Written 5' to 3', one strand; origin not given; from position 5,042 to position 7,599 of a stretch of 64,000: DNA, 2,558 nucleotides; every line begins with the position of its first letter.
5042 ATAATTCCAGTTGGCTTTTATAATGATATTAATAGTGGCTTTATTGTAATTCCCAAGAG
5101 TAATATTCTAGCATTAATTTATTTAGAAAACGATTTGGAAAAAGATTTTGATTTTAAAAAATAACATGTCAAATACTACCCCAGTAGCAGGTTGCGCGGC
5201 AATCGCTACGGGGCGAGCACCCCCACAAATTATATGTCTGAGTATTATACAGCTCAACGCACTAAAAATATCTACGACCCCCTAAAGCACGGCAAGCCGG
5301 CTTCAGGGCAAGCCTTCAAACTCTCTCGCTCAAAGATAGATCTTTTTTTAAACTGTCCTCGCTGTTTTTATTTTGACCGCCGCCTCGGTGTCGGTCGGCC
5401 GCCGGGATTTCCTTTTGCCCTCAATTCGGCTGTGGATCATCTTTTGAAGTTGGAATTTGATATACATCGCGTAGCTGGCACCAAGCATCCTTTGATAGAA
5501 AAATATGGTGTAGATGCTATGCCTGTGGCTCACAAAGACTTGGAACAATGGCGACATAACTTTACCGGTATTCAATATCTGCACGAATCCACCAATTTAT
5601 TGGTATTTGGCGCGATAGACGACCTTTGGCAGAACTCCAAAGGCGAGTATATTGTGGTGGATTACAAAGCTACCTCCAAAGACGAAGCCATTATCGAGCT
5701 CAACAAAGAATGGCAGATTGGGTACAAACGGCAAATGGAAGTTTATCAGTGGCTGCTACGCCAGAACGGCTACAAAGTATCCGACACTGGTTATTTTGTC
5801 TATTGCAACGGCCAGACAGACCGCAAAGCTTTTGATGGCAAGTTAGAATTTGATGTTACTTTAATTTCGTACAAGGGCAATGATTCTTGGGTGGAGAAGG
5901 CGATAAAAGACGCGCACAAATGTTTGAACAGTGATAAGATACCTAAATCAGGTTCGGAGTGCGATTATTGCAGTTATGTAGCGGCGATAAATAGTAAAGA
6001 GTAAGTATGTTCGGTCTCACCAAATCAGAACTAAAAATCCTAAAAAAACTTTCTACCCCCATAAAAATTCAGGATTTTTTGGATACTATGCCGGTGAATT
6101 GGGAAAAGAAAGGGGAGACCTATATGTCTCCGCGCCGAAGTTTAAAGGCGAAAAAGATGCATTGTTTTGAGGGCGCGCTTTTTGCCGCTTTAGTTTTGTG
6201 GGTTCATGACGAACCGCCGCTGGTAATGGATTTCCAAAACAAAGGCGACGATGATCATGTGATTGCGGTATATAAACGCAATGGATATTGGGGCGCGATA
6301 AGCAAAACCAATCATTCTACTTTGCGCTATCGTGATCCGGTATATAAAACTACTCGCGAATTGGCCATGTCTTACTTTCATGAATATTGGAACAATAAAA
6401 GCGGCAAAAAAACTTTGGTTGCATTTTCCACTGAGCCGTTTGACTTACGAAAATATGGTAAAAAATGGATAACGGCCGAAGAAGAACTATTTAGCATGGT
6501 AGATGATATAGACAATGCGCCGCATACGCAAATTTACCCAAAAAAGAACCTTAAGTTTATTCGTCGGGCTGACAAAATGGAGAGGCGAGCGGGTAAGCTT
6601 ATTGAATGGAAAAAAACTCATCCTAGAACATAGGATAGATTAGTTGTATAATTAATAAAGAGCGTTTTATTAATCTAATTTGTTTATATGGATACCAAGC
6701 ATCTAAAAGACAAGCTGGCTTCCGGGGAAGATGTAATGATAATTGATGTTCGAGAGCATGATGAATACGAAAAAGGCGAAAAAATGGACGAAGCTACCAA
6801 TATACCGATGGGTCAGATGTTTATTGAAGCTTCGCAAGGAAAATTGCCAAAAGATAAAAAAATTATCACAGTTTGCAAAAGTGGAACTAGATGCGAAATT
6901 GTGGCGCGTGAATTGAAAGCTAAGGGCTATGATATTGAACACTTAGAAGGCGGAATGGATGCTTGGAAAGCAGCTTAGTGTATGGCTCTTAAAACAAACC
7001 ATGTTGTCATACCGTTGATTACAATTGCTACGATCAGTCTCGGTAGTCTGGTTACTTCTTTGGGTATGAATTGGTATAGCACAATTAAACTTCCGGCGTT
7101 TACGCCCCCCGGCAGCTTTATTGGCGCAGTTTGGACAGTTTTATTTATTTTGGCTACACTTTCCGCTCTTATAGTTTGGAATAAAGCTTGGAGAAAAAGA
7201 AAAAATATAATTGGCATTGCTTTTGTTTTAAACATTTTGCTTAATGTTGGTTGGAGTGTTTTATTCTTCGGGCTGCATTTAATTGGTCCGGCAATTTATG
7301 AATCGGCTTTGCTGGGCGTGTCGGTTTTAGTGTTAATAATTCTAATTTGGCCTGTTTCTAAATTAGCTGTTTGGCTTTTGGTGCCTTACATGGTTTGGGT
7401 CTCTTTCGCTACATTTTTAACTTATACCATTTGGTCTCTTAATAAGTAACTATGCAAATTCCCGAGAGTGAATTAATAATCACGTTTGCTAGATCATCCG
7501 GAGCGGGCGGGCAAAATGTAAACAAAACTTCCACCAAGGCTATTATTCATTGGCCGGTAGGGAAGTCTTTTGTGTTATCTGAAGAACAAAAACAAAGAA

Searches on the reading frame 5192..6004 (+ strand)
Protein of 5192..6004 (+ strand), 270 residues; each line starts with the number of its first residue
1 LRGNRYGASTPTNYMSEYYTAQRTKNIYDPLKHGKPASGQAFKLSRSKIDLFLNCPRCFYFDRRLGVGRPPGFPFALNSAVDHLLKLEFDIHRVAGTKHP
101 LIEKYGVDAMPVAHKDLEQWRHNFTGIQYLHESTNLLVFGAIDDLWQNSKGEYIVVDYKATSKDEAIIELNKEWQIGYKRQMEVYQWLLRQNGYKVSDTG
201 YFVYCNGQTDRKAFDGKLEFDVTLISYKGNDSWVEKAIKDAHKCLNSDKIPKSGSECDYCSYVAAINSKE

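Call 59: search_protein_families(library=pfam, proteins=[window:5192-6004:+], max_evalue=0.001)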
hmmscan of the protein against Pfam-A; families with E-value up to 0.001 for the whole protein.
window:5192-6004:+ (270 aa): 2 families
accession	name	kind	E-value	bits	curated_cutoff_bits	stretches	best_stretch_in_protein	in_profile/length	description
PF12705.13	PDDEXK_1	-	1.1e-13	52.2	22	1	119-263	102-243/247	PD-(D/E)XK nuclease superfamily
PF01930.23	Cas_Cas4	-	0.00014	22.4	22.7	1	144-263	57-155/160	Domain of unknown function DUF83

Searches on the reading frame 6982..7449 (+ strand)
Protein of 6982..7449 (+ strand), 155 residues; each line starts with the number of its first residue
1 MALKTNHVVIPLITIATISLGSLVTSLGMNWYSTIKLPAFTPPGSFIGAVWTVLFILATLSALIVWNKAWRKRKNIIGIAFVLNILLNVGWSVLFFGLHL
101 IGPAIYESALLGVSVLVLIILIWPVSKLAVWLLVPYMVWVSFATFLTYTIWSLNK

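Call 59: search_protein_families(library=pfam, proteins=[window:6982-7449:+], max_evalue=0.001)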
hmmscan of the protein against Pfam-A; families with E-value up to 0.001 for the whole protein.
window:6982-7449:+ (155 aa): 1 family
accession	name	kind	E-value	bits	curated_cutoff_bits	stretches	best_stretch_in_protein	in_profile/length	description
PF03073.20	TspO_MBR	-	2.5e-34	118.6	24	1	13-151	4-144/145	TspO/MBR family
